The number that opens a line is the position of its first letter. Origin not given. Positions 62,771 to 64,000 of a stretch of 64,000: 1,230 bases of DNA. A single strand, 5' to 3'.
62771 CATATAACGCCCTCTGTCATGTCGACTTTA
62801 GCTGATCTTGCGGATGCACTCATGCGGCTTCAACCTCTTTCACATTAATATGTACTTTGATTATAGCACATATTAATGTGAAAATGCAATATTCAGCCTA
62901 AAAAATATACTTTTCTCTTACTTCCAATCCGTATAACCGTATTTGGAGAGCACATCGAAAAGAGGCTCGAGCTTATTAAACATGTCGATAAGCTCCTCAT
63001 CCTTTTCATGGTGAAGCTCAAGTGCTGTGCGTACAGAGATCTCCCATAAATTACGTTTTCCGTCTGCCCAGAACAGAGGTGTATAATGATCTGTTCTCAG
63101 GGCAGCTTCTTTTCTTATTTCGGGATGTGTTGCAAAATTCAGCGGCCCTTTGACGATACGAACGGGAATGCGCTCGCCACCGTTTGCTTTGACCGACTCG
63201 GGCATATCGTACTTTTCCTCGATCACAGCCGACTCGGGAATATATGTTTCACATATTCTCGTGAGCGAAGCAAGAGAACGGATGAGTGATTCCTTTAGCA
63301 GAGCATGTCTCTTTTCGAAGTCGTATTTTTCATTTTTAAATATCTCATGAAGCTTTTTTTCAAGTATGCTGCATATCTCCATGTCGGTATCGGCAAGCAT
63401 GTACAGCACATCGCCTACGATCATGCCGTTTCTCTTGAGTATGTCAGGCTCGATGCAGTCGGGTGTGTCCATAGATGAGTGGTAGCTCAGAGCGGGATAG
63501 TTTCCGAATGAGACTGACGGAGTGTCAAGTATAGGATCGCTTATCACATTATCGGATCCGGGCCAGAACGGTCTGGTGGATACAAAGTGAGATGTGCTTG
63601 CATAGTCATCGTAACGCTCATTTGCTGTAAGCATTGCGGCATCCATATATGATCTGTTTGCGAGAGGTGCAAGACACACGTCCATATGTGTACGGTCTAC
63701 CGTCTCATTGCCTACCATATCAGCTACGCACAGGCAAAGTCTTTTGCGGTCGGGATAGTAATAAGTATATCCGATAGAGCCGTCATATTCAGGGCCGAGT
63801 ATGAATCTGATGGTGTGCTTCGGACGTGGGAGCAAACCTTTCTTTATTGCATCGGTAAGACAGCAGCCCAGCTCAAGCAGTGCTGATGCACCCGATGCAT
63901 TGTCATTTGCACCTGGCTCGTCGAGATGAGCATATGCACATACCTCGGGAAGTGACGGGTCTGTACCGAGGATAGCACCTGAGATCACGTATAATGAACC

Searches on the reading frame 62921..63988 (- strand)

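Call 93: search_protein_families(library=pfam, proteins=[window:62921-63988:-], max_evalue=0.0001)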
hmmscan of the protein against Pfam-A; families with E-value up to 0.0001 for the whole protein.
window:62921-63988:- (356 aa): 1 family
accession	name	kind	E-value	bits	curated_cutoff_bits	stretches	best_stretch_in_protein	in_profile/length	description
PF04389.22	Peptidase_M28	-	2.3e-07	31.1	21.3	1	16-192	15-190/193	Peptidase family M28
